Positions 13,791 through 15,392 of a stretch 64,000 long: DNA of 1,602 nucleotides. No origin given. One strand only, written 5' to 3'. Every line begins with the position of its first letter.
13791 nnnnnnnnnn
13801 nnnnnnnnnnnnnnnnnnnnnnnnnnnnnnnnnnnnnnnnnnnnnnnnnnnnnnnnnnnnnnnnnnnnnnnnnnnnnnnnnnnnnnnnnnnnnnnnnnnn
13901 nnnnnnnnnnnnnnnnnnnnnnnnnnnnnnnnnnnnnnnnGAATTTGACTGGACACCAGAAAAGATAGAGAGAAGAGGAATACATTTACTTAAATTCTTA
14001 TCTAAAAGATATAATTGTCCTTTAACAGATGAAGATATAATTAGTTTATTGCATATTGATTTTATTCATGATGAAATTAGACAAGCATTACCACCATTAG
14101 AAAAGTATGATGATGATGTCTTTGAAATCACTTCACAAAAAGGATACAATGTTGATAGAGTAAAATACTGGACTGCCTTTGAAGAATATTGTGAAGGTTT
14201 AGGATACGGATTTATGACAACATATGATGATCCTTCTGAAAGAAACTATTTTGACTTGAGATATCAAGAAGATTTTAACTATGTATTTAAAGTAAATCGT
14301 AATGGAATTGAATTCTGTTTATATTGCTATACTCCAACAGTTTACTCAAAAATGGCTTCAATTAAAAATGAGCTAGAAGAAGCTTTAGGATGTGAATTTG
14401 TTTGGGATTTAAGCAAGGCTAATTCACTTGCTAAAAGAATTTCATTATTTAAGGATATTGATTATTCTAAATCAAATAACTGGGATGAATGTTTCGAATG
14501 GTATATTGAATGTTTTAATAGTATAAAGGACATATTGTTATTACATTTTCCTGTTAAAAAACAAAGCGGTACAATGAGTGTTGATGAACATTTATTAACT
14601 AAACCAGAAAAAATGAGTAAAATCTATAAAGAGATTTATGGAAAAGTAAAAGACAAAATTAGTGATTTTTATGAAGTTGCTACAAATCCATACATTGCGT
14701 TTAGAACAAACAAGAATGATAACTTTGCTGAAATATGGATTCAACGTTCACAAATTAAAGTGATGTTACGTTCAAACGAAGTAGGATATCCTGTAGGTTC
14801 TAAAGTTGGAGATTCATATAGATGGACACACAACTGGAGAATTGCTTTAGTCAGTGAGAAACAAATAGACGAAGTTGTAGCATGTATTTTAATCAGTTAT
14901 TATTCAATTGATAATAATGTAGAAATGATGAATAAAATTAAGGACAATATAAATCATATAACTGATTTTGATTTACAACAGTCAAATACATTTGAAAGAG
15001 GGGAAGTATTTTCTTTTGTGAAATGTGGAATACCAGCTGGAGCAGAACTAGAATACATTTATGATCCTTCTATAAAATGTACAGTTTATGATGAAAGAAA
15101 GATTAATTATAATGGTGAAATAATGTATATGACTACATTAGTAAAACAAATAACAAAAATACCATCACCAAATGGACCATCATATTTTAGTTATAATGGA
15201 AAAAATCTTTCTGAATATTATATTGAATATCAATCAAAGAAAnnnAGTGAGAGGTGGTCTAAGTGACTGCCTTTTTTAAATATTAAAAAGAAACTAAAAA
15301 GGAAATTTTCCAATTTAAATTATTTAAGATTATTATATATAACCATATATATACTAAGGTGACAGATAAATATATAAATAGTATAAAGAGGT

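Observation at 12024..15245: Unusually long (1073 aa) DUF262-DUF1524 GmrSD-like protein with about 450-aa uncharacterised C-terminal extension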

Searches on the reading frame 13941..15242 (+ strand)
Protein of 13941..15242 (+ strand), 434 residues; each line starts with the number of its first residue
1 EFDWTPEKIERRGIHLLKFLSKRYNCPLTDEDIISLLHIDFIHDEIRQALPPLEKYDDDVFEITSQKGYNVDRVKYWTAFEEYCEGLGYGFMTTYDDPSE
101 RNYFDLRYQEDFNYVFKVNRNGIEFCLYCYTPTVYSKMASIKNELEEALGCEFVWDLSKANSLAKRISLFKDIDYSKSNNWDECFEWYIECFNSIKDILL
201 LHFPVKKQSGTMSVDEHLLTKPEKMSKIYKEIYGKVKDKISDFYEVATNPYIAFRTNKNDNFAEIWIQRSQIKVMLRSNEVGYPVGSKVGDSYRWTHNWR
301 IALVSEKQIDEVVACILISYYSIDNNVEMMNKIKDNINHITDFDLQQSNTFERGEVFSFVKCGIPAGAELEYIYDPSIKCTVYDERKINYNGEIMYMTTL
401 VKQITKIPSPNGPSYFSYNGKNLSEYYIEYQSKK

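Call 11: search_protein_families(library=pfam, proteins=[window:13941-15242:+], max_evalue=10)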
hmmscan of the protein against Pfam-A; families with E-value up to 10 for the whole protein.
window:13941-15242:+ (434 aa): 4 families
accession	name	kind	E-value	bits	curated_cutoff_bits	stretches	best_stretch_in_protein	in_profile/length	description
PF14088.11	DUF4268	-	1.1e-12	48.6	27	1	73-197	2-134/140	Domain of unknown function (DUF4268)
PF18899.5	DUF5655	-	7.5e-05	23.2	24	1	214-317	1-103/109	Domain of unknown function (DUF5655)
PF21082.3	MS_channel_3rd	-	0.0089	16.9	21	1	101-145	29-73/88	Mechanosensitive ion channel MscS, C-terminal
PF21175.2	RecR_C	-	0.098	12.6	22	1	363-373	1-11/24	RecR, C-terminal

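Call 82: search_dna_similar(query=window:14121-15242:+, collection=plasmids, mode=protein, max_rows=12)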
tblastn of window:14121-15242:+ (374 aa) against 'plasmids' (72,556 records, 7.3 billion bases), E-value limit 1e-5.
No match.

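Call 83: search_dna_similar(query=window:14121-15242:+, collection=phages, mode=protein, max_rows=12)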
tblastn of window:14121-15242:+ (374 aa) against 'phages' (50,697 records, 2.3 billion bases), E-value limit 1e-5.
Records with a match: 4; places in all: 4; records where one place covers at least 80% of the query: 0.
Best place of each record, by identity: <60% 4.
By first word of the organism name: Streptococcus 4.
By host as written in the record: Streptococcus suis FJSM5 1; Streptococcus suis FJSM7 1; Streptococcus suis LS2N 1; Streptococcus suis SSJ27 1.
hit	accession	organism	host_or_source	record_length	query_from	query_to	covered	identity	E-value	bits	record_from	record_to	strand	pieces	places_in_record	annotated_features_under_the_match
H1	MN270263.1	Streptococcus phage phi-SsuFJSM5_rum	Streptococcus suis FJSM5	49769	13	140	34%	26.2%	5e-7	58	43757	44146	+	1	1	hypothetical protein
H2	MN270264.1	Streptococcus phage phi-SsuFJSM7_rum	Streptococcus suis FJSM7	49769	13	140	34%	26.2%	5e-7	58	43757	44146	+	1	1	hypothetical protein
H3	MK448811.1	Streptococcus phage Javan575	Streptococcus suis LS2N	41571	13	140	34%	26.2%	5e-7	58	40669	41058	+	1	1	RloF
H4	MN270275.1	Streptococcus phage phi-SsuSSJ27_rum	Streptococcus suis SSJ27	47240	13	140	34%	26.2%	5e-7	58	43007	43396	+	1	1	hypothetical protein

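Call 84: get_annotated_region(hit=H3, flank=3000)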
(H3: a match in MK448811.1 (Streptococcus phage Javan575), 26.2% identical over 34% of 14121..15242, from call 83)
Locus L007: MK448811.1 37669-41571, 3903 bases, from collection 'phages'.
description: Streptococcus phage Javan575, complete genome.
organism: Streptococcus phage Javan575 (NCBI taxid 2548267)
taxonomy: Viruses; Duplodnaviria; Heunggongvirae; Uroviricota; Caudoviricetes
host: Streptococcus suis LS2N; source: -; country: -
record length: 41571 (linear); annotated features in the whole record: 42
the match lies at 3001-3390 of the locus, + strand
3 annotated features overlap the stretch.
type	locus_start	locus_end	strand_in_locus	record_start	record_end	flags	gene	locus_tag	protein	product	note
CDS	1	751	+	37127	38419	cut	-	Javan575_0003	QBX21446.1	site-specific recombinase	-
CDS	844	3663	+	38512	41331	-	-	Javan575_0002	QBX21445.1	RloF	-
CDS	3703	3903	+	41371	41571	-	-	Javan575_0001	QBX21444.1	hypothetical protein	-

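Call 85: search_protein_families(library=pfam, proteins=[L007:844-3660:+], max_evalue=0.01)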
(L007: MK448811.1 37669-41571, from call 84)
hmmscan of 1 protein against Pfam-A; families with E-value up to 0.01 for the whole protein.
L007:844-3660:+ (939 aa): 4 families
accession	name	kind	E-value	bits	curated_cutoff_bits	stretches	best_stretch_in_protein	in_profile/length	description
PF03235.19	GmrSD_N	-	4.8e-29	102.3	33.2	1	11-253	4-198/199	GmrSD restriction endonuclease, N-terminal domain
PF14088.11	DUF4268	-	1.2e-26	93.8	27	1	719-849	1-137/140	Domain of unknown function (DUF4268)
PF07510.16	GmrSD_C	-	1.1e-17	64.6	23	1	519-658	14-137/138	GmrSD restriction endonucleases, C-terminal domain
PF24698.1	DUF7662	-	6.2e-11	42.4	26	1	864-935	1-68/72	Domain of unknown function (DUF7662)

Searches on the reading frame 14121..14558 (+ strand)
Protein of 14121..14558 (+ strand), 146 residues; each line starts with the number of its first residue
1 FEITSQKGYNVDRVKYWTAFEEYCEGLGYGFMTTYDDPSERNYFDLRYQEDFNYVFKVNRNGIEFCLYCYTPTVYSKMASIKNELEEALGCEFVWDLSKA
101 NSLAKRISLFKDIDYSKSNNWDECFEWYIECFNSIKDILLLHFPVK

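Call 35: search_solved_structures(query=A3, max_evalue=10)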
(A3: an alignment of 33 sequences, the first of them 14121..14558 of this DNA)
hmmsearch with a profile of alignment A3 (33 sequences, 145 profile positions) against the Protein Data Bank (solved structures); distinct sequences matched with E-value up to 10: 5.
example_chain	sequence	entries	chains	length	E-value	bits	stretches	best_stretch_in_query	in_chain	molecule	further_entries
5wgs_A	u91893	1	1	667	0.0073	19.2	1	85-142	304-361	Flavin-dependent halogenase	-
5wgt_A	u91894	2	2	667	0.0073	19.2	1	85-142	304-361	Flavin-dependent halogenase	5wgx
5wgr_A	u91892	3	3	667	0.0073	19.2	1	85-142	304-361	Flavin-dependent halogenase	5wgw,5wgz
5wgu_A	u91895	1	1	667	0.0073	19.2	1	85-142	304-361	Flavin-dependent halogenase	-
5wgv_A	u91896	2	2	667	0.0074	19.2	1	85-142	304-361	Flavin-dependent halogenase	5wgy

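Call 38: predict_structure(alignment_id=A3)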
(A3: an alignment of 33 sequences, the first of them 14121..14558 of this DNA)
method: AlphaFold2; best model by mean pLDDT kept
length: 146 residues; sequences in the alignment: 33
mean_pLDDT: 89.7   pTM: 0.85
mean pLDDT of the five models: 89.7, 89.4, 88.7, 88.6, 88.6
residues with pLDDT >= 90: 107; 70-90: 30; 50-70: 6; < 50: 3
segments of 3 or more residues with pLDDT < 50: 1-3
pLDDT, mean of each block of 10 residues (from residue 1): 56 93 94 83 87 93 94 95 97 88 92 93 97 96 87
secondary structure, 60 per line:
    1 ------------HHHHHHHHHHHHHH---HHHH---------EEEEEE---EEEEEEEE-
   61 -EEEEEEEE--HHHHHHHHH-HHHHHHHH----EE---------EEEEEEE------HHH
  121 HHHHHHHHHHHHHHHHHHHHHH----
elements in order: H13-26 H30-33 E43-48 E52-59 E62-69 H72-80 H82-89 E105-111 H118-142

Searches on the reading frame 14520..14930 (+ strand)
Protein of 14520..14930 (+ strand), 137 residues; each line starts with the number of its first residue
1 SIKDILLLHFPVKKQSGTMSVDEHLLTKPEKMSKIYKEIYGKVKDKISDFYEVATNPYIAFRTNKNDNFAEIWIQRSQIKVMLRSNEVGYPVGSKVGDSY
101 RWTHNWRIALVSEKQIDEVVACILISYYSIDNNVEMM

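Call 11: search_protein_families(library=pfam, proteins=[window:14520-14930:+], max_evalue=10)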
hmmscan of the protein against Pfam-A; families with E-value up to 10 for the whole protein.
window:14520-14930:+ (137 aa): 3 families
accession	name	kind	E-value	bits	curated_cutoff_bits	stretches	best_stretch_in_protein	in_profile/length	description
PF18899.5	DUF5655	-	6.5e-06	26.6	24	1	21-124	1-103/109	Domain of unknown function (DUF5655)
PF23818.1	Phage_tail_terminator_7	-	0.044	13.8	27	1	31-64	23-56/161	Bacteriophage Tail Tube Terminator Protein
PF15132.11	DUF4568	-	0.065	13.5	27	1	75-109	87-120/177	Domain of unknown function (DUF4568)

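Call 45: search_solved_structures(query=A5, max_evalue=10)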
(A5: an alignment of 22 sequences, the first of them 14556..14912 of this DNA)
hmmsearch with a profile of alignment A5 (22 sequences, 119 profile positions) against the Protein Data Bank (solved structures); distinct sequences matched with E-value up to 10: 14.
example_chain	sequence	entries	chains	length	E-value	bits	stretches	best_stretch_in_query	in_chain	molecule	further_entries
2e8c_A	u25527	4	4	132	0.065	16.4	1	8-57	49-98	Hypothetical protein Aq_1549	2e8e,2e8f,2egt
8fg6_B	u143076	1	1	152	0.19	15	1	3-73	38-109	C104.1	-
1if1_A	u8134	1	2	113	0.23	14.6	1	77-110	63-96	PROTEIN (INTERFERON REGULATORY FACTOR 1)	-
6yip_A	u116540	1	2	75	0.32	14.2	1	6-41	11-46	Kinesin-like protein KIF20A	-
5jkq_A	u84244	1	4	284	0.34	14.1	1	6-95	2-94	PfVFT1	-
4e98_A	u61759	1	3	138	0.4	13.9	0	14-51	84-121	CutA1 divalent ion tolerance protein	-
6i9c_A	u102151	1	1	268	0.55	13.5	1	39-116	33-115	Ubiquitin thioesterase otulin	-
5oe7_A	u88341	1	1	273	0.58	13.4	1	39-116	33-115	Ubiquitin thioesterase otulin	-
3znx_A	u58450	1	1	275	0.59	13.4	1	39-116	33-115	PROTEIN FAM105B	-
3znv_A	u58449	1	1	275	0.59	13.4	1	39-116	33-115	PROTEIN FAM105B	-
4ksj_A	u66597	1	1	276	0.59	13.3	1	39-116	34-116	Protein FAM105B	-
9lzx_A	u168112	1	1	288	0.66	13.2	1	39-116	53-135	Ubiquitin thioesterase otulin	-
3znz_A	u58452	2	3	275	0.73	13.1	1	39-116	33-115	PROTEIN FAM105B | Ubiquitin thioesterase otulin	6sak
4ksl_A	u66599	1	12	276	0.73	13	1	39-116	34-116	Protein FAM105B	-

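Call 46: search_protein_families(library=pfam, alignment_id=A5, max_evalue=10)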
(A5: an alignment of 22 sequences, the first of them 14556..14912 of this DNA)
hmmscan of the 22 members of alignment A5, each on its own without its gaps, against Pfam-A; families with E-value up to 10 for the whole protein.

A. member 1, window:14556-14912:+ (119 aa): 3 families
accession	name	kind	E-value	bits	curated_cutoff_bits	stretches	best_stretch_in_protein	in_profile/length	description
PF18899.5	DUF5655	-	4.1e-06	27.2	24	1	9-112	1-103/109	Domain of unknown function (DUF5655)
PF23818.1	Phage_tail_terminator_7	-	0.035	14.1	27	1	19-52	23-56/161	Bacteriophage Tail Tube Terminator Protein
PF15132.11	DUF4568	-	0.047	13.9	27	1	63-97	87-120/177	Domain of unknown function (DUF4568)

B. families by the number of members that match (of 22 scanned): 17 families
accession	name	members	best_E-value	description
PF18899.5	DUF5655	20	2.1e-06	Domain of unknown function (DUF5655)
PF01676.23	Metalloenzyme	2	0.022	Metalloenzyme superfamily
PF04402.19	SIMPL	2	0.11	Protein of unknown function (DUF541)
PF05823.17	Gp-FAR-1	1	0.012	Nematode fatty acid retinoid binding protein (Gp-FAR-1)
PF23818.1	Phage_tail_terminator_7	1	0.035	Bacteriophage Tail Tube Terminator Protein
PF18822.6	CdvA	1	0.037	CdvA-like coiled-coil domain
PF15132.11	DUF4568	1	0.047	Domain of unknown function (DUF4568)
PF20284.3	CTD8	1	0.049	C-terminal domain 8 of the ABC-three component (ABC-3C) systems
PF13361.12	UvrD_C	1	0.063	UvrD-like helicase C-terminal domain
PF11422.13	IBP39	1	0.071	Initiator binding protein 39 kDa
PF21633.3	MOV-10_Ig-like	1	0.11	Helicase MOV-10, Ig-like domain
PF09778.15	Guanylate_cyc_2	1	0.12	Guanylylate cyclase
PF00626.27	Gelsolin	1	0.19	Gelsolin repeat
PF03909.22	BSD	1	0.22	BSD domain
PF21386.2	IntS11_C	1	0.27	Integrator IntS11, C-terminal domain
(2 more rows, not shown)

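Call 81: search_solved_structures(query=A5, max_evalue=0.1, show_alignments=1)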
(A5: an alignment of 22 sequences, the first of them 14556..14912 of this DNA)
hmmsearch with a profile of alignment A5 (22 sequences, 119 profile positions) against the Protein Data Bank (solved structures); distinct sequences matched with E-value up to 0.1: 1.
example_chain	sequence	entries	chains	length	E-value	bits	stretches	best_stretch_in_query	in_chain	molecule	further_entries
2e8c_A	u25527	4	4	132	0.065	16.4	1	8-57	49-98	Hypothetical protein Aq_1549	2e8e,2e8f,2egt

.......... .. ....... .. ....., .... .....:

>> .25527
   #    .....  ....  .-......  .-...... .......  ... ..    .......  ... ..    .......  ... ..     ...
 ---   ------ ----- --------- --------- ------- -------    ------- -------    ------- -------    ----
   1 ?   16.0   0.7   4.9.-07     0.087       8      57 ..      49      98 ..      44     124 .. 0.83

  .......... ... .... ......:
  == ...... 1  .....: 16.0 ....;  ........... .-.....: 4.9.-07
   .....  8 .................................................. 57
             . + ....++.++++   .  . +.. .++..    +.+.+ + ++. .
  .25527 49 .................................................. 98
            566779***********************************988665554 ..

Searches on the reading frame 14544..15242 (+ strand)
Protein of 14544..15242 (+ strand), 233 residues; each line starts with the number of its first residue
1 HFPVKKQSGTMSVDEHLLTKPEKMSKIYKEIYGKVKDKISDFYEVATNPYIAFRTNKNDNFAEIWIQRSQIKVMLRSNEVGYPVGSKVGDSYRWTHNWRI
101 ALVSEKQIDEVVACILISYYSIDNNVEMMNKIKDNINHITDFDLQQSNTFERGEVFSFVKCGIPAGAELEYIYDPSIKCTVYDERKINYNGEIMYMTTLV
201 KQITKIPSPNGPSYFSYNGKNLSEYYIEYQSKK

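Call 21: find_homologous_proteins(query=window:14544-15242:+)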
Query window:14544-15242:+ (233 aa): 4 proteins with E <= 0.001 among 68 candidates.
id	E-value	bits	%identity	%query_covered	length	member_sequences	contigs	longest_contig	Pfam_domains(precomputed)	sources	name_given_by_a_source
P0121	4.7e-25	106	63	37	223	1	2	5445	PF10544.16,PF13455.13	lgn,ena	-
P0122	6.9e-25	106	64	36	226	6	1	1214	PF10544.16,PF13455.13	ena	-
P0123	1.7e-23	101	63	35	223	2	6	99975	PF10544.16,PF13455.13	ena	-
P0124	3.6e-9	54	41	32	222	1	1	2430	PF10544.16,PF13455.13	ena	-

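Call 22: search_protein_families(library=pfam, proteins=[P0121, P0124], max_evalue=1)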
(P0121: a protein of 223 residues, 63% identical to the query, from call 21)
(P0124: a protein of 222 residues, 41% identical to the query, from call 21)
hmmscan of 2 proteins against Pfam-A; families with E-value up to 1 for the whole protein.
P0121 (223 aa): 4 families
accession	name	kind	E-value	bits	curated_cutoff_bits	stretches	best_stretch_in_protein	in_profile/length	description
PF10544.15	T5orf172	-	1.6e-13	51.4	20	1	7-104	1-100/101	T5orf172 domain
PF13455.12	MUG113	-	2.2e-09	38.2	22.3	1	21-103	1-72/73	Meiotically up-regulated gene 113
PF23899.1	SU10_portal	-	0.094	11.6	30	1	40-128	492-580/593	Phage SU10 portal protein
PF21175.2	RecR_C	-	0.1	12.5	22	1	151-160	2-11/24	RecR, C-terminal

P0124 (222 aa): 2 families
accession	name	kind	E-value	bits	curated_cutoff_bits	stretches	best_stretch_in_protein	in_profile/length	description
PF10544.15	T5orf172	-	9.2e-13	49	20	1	6-103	1-100/101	T5orf172 domain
PF13455.12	MUG113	-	6.2e-09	36.8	22.3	1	20-102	1-72/73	Meiotically up-regulated gene 113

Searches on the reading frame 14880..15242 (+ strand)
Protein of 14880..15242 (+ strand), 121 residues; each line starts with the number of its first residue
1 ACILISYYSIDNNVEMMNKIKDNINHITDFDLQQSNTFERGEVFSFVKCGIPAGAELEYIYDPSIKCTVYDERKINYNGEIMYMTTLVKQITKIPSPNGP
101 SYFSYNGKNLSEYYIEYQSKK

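Call 11: search_protein_families(library=pfam, proteins=[window:14880-15242:+], max_evalue=10)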
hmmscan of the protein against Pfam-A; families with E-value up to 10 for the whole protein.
window:14880-15242:+ (121 aa): 2 families
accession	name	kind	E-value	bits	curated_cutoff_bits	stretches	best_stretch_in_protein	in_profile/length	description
PF21175.2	RecR_C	-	0.025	14.5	22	1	50-60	1-11/24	RecR, C-terminal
PF00856.33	SET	-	0.13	13.1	22.4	1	7-61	48-104/105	SET domain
